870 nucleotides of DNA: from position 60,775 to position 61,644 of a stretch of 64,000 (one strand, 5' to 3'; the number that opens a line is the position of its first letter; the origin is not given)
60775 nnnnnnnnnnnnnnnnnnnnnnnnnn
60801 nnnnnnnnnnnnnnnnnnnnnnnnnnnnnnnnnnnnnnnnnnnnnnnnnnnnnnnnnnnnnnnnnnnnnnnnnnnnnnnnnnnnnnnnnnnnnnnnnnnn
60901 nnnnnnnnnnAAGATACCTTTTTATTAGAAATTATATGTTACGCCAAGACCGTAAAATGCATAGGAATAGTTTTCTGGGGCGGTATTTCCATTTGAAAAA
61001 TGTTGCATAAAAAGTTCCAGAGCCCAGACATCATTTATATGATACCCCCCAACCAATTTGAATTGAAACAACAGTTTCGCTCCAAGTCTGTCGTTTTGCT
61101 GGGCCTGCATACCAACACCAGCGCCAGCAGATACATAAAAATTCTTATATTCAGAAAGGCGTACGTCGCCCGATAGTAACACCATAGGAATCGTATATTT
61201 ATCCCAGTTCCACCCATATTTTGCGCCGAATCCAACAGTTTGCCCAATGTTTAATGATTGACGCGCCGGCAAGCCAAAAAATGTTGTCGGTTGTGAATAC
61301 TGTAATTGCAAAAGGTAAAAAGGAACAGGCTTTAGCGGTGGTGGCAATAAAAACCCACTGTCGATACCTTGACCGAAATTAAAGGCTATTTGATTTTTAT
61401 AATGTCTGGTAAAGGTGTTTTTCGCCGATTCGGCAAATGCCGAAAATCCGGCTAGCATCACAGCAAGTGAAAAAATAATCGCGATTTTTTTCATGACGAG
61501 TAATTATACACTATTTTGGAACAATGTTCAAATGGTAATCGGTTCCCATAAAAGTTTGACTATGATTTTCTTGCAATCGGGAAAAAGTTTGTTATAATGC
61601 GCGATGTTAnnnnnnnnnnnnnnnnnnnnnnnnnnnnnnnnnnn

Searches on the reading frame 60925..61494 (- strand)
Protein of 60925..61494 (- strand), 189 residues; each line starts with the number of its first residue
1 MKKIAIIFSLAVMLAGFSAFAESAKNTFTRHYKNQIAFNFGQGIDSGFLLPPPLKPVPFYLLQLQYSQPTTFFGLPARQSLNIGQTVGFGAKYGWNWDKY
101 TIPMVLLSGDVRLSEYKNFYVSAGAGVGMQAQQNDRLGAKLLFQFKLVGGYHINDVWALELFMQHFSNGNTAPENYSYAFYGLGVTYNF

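Call 100: search_protein_families(library=pfam, proteins=[window:60925-61494:-], max_evalue=0.001)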
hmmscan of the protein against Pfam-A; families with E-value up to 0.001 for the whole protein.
window:60925-61494:- (189 aa): 1 family
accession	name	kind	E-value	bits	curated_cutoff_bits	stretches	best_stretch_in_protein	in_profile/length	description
PF09411.16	PagL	-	1.7e-06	28.6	23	1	100-188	42-136/136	Lipid A 3-O-deacylase (PagL)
